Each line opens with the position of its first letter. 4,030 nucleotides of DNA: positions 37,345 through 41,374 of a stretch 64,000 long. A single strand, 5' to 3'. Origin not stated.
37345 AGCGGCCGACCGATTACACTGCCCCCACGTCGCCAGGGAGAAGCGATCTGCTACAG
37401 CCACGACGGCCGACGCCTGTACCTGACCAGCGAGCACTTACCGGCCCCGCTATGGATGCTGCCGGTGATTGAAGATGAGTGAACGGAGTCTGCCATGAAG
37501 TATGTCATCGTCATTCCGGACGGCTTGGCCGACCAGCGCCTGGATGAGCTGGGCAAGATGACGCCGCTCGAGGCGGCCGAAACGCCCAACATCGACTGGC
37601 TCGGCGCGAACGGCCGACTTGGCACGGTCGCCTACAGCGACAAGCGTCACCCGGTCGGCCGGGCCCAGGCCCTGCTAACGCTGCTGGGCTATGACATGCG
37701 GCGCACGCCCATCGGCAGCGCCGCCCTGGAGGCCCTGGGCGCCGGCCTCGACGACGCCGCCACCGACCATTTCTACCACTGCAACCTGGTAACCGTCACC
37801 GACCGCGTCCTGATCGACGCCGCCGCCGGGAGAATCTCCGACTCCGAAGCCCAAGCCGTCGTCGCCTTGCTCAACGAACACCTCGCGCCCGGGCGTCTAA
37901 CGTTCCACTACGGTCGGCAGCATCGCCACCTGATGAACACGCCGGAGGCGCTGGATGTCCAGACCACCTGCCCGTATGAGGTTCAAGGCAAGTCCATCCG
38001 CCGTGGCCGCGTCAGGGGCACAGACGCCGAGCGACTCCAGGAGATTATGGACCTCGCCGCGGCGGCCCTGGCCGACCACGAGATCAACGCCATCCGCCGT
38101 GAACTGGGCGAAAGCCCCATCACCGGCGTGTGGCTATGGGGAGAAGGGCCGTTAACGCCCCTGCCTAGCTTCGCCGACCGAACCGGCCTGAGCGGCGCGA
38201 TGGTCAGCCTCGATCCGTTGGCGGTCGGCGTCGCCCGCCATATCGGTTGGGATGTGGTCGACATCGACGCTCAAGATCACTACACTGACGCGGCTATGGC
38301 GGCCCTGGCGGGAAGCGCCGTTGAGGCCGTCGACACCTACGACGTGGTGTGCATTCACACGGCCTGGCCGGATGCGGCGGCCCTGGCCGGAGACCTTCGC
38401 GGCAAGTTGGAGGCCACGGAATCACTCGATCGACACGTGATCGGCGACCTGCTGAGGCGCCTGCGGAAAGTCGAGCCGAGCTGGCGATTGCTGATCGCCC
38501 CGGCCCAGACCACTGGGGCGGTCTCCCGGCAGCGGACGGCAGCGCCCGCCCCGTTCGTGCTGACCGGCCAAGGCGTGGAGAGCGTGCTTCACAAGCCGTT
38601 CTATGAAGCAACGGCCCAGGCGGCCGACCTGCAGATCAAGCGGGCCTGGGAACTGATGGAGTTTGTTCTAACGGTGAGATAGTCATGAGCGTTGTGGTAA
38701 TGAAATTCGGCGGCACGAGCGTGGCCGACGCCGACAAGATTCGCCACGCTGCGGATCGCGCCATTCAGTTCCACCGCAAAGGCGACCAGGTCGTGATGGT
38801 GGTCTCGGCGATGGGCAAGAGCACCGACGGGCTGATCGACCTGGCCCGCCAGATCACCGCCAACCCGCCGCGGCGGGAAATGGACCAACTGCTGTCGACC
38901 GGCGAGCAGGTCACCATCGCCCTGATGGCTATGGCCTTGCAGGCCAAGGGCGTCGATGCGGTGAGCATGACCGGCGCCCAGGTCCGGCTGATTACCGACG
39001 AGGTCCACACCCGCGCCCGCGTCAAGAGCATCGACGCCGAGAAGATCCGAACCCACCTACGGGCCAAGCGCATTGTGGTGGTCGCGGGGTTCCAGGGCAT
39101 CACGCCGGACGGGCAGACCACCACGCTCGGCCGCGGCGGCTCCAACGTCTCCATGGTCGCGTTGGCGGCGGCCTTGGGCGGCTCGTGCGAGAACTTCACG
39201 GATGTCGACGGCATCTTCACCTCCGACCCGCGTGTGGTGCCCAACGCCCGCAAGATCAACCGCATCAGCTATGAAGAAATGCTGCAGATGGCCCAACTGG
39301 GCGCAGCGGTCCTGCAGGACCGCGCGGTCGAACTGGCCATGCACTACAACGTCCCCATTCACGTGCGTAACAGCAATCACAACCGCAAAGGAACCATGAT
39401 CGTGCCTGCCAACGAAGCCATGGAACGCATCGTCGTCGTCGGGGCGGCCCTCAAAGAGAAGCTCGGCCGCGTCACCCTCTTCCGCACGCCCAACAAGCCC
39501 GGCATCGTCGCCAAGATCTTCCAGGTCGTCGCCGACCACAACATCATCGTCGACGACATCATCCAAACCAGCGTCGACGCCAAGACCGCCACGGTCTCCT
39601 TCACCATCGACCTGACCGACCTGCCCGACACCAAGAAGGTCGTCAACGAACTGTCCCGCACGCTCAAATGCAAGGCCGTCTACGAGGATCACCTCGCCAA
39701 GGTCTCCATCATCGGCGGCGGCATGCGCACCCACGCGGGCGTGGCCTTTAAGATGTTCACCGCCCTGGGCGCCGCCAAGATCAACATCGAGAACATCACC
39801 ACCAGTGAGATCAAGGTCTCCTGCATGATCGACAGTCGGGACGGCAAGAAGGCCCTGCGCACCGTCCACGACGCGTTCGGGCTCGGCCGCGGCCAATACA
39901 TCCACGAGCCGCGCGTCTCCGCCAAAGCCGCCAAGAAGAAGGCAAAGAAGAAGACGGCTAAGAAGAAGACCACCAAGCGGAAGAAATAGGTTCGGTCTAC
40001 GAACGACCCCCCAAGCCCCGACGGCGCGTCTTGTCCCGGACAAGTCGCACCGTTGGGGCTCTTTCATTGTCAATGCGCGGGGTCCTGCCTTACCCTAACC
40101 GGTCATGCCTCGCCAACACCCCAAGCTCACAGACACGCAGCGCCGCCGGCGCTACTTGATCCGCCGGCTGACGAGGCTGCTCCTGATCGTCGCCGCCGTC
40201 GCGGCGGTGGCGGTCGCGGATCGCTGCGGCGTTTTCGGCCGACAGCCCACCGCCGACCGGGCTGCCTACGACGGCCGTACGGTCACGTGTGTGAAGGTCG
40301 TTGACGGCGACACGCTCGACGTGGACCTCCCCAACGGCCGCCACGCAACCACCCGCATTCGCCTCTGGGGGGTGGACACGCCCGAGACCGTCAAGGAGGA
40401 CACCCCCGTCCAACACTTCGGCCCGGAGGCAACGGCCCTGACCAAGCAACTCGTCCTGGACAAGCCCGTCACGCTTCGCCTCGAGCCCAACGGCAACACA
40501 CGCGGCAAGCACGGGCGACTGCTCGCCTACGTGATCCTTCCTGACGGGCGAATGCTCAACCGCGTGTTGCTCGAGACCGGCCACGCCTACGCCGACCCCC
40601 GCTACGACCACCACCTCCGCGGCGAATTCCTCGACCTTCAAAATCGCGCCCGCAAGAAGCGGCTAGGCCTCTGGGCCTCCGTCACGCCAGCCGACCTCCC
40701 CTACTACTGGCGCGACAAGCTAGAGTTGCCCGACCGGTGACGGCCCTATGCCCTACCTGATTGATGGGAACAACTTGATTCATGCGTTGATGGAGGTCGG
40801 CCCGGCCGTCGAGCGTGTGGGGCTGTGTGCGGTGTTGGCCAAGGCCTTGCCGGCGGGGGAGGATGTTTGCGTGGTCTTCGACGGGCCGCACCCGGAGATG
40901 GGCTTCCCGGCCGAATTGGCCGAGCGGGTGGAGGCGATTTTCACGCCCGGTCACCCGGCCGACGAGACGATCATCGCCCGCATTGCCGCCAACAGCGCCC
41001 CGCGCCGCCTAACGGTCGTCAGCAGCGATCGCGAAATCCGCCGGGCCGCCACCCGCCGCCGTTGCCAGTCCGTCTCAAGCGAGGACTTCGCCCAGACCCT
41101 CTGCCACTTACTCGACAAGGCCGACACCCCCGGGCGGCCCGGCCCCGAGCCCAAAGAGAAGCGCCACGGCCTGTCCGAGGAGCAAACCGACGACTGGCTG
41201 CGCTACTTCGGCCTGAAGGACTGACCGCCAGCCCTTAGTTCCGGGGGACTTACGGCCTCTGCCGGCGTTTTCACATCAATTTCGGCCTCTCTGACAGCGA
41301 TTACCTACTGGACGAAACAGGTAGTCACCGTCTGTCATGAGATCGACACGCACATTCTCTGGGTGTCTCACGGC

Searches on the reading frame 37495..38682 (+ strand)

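Call 41: search_protein_families(library=pfam, proteins=[window:37495-38682:+], max_evalue=0.0001)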
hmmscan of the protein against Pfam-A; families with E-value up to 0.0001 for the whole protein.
window:37495-38682:+ (395 aa): 2 families
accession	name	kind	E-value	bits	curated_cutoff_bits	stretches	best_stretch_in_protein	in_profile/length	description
PF10143.14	PhosphMutase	-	3.6e-29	102.3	21.5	1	38-198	2-170/170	2,3-bisphosphoglycerate-independent phosphoglycerate mutase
PF01676.23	Metalloenzyme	-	9.1e-15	55.3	24.3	1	1-370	1-228/252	Metalloenzyme superfamily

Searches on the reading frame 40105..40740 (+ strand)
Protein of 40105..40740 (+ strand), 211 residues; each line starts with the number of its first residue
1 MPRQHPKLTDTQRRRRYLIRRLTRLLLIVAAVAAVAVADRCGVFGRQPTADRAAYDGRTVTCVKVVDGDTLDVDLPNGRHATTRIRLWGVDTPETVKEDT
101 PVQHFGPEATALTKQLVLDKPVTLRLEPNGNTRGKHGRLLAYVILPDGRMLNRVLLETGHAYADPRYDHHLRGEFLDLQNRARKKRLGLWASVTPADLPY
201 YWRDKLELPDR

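Call 41: search_protein_families(library=pfam, proteins=[window:40105-40740:+], max_evalue=0.0001)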
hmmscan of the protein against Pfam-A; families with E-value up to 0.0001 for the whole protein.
window:40105-40740:+ (211 aa): 1 family
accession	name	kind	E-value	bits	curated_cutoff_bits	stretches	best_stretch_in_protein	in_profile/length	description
PF00565.23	SNase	-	1.1e-21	77.8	21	1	84-191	1-106/107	Staphylococcal nuclease homologue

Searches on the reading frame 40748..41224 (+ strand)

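Call 41: search_protein_families(library=pfam, proteins=[window:40748-41224:+], max_evalue=0.0001)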
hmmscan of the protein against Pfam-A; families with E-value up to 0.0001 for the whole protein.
window:40748-41224:+ (158 aa): 1 family
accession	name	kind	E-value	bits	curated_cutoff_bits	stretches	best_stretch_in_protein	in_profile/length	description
PF05991.17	NYN_YacP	-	4.7e-10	40.1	24.6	1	4-149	2-160/166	YacP-like NYN domain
